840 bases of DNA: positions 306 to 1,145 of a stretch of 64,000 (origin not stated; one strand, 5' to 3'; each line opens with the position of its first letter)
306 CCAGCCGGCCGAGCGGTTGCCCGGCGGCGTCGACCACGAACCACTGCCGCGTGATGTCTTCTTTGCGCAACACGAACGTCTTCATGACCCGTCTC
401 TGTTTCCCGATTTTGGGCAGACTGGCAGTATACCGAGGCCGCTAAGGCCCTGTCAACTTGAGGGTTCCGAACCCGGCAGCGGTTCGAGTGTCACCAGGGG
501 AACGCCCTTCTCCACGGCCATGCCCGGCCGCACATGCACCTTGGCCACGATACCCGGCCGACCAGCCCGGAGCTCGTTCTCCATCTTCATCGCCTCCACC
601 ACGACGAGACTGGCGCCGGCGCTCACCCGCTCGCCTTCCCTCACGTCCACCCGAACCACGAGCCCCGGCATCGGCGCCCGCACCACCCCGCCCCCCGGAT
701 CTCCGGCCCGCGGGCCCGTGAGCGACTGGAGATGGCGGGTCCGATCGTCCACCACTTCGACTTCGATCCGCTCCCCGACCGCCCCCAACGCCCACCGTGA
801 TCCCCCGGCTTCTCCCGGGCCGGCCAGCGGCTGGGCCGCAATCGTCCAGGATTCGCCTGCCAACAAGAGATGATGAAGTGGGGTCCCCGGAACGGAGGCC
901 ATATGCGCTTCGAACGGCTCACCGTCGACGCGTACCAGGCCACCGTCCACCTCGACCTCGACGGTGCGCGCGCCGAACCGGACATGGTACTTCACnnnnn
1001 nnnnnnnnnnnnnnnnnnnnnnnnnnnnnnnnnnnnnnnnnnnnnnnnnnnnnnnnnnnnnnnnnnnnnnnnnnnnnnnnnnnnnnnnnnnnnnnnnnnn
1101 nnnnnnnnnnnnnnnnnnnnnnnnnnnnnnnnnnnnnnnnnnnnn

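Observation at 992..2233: RlmD-like protein that has lost its catalytic cysteine but kept the Fe-S cluster, inside a carboxylase operon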

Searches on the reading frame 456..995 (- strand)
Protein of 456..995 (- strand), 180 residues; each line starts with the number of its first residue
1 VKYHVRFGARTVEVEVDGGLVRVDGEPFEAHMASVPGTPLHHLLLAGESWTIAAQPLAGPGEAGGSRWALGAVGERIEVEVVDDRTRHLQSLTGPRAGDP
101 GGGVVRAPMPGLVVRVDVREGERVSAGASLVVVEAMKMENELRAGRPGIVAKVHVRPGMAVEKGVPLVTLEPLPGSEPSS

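Call 40: search_protein_families(library=ncbifam, proteins=[window:456-995:-], max_evalue=1e-10)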
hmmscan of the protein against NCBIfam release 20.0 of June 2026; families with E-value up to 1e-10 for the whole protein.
window:456-995:- (180 aa): 10 families
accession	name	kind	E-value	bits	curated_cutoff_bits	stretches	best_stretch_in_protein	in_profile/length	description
NF004173.0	PRK05641.1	equivalog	1.2e-20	74.6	199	1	93-170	75-152/153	putative acetyl-CoA carboxylase biotin carboxyl carrier protein subunit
NF005117.0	PRK06549.1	equivalog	7.2e-18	65.4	159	1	90-170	49-129/130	acetyl-CoA carboxylase biotin carboxyl carrier protein subunit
NF006761.0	PRK09282.1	domain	3.4e-16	58.8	402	1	100-171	519-590/591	pyruvate carboxylase subunit B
NF009554.0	PRK12999.1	equivalog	3.6e-16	58.2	965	1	47-171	1023-1146/1147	pyruvate carboxylase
NF010643.0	PRK14040.1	subfamily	2.7e-15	55.9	892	1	100-170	524-594/595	oxaloacetate decarboxylase subunit alpha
TIGR01235.1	pyruv_carbox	equivalog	7.9e-15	53.4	1114.45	1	74-170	1047-1142/1143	pyruvate carboxylase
TIGR01108.1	oadA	equivalog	1.1e-13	50.6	756.5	1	97-164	512-579/582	sodium-extruding oxaloacetate decarboxylase subunit alpha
NF047903.1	MmDecMmdC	equivalog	1.6e-11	44.7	200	1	101-170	62-131/132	methylmalonyl-CoA decarboxylase subunit gamma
TIGR02712.1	urea_carbox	equivalog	4e-11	41.4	1303.85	1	101-170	1131-1200/1201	urea carboxylase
NF004547.1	PRK05889.1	equivalog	5e-11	42.6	75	1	105-165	5-65/71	biotin/lipoyl-binding carrier protein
